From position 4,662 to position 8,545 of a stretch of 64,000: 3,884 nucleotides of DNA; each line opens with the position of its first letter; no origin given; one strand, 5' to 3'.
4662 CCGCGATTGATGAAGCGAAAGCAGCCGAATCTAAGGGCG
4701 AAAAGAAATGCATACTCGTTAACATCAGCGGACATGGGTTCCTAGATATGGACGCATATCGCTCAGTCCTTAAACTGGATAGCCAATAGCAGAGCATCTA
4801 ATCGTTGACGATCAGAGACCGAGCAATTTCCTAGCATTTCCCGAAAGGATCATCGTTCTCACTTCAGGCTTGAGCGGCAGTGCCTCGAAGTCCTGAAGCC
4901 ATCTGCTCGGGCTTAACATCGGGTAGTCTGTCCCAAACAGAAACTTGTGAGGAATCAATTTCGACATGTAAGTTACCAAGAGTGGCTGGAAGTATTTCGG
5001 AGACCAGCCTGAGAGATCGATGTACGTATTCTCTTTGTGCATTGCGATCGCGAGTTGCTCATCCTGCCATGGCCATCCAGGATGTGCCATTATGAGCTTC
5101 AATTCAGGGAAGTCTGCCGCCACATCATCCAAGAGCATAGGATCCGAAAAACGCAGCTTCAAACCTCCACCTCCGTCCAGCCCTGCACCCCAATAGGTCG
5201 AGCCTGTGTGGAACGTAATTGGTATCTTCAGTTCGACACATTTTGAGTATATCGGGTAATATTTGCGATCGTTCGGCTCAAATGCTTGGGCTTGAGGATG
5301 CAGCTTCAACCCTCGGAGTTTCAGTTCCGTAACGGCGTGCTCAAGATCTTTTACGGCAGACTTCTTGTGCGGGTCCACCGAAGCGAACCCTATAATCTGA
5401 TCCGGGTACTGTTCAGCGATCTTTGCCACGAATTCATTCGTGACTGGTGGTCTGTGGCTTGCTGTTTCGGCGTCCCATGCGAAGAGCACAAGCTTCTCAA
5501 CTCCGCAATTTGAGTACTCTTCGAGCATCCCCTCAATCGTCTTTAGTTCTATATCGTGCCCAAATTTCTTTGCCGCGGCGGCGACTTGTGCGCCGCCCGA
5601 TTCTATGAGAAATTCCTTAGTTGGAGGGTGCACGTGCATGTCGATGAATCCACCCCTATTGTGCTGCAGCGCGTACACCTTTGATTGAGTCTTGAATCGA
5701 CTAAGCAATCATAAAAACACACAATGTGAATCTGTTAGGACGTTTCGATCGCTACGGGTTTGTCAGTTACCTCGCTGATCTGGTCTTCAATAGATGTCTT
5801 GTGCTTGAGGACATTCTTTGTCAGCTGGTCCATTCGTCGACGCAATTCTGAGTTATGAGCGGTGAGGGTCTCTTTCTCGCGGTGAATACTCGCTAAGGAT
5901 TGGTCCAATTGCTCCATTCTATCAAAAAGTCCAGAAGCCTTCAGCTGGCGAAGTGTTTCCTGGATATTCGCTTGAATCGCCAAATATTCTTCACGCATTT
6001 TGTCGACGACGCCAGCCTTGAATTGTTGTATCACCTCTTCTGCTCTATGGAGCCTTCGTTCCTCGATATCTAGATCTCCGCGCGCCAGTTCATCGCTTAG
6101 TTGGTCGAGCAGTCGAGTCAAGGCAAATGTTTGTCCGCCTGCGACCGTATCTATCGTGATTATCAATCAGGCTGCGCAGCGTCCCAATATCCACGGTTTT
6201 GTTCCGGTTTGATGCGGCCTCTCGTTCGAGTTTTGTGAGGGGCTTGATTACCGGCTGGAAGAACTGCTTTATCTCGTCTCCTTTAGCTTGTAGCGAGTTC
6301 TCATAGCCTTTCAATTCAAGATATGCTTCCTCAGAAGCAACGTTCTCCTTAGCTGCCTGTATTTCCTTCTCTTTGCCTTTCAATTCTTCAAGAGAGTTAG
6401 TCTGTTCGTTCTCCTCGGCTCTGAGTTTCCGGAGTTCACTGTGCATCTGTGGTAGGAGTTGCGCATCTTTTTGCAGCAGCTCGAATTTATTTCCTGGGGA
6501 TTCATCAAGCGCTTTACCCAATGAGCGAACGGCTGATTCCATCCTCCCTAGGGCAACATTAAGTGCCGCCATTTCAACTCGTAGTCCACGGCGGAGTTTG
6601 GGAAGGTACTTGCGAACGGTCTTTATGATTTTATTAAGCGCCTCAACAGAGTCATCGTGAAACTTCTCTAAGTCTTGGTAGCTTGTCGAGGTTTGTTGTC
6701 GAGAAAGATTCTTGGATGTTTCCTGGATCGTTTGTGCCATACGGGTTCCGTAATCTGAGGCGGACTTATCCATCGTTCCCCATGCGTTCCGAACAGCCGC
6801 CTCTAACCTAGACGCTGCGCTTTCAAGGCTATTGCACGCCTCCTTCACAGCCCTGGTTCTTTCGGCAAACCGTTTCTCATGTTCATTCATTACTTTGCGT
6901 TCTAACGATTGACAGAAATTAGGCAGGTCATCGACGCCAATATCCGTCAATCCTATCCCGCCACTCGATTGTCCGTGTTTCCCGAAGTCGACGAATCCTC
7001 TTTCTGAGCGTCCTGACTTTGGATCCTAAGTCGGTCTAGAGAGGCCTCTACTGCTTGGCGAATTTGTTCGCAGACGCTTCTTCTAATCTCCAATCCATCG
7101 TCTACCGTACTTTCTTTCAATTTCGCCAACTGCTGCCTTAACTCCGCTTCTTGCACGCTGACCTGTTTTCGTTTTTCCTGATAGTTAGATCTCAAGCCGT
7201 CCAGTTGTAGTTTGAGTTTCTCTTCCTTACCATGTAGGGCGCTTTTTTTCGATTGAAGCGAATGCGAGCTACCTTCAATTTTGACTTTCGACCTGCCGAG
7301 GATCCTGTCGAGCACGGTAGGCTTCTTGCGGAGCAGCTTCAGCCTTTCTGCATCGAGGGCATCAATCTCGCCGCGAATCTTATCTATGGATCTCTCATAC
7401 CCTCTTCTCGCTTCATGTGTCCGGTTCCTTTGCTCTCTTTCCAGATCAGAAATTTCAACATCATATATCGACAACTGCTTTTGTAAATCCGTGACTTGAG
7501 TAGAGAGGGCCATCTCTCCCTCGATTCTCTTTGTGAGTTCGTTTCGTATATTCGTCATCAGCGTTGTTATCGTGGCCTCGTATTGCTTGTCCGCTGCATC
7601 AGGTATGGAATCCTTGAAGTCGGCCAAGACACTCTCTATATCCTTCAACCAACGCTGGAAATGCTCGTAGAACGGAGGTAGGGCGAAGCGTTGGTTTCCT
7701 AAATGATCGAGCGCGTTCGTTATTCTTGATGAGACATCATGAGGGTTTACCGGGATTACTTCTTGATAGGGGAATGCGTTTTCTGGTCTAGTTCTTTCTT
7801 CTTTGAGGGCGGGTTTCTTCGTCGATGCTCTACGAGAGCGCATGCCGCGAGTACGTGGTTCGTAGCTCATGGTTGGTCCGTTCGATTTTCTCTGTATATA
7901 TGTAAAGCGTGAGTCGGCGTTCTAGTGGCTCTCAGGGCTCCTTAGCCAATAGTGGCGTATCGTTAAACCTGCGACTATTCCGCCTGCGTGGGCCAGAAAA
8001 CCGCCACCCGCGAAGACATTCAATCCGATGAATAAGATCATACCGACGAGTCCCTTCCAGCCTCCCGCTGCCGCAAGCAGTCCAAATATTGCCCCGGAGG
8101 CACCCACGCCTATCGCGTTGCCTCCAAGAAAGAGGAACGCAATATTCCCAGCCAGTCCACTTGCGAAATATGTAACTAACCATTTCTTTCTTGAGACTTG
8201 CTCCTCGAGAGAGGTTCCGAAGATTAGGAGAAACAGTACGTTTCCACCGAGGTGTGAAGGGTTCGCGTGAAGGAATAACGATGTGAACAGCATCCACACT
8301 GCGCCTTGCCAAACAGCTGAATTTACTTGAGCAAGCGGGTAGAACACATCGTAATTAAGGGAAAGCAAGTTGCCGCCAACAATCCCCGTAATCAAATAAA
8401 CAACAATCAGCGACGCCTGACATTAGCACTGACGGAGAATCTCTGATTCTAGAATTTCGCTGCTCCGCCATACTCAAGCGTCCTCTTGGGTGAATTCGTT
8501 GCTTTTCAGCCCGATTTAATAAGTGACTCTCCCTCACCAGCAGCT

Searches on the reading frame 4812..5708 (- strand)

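Call 91: search_protein_families(library=pfam, proteins=[window:4812-5708:-], max_evalue=0.0001)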
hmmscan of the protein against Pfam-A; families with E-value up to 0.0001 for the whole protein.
window:4812-5708:- (298 aa): 1 family
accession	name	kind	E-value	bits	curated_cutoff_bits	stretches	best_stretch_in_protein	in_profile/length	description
PF04909.20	Amidohydro_2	-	1.2e-52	179.9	26.4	1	22-298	1-289/289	Amidohydrolase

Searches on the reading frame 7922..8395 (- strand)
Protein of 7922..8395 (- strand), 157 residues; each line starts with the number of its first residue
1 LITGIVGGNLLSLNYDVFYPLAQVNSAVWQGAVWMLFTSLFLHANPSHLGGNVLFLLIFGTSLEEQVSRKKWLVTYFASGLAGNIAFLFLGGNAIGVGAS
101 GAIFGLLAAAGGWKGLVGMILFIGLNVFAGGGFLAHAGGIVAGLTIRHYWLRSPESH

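Call 91: search_protein_families(library=pfam, proteins=[window:7922-8395:-], max_evalue=0.0001)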
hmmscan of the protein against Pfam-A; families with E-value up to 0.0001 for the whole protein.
window:7922-8395:- (157 aa): 1 family
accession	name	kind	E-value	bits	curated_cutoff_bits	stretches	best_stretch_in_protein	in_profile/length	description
PF01694.28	Rhomboid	-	3.9e-21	76.2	22.6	1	31-109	2-81/143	Rhomboid domain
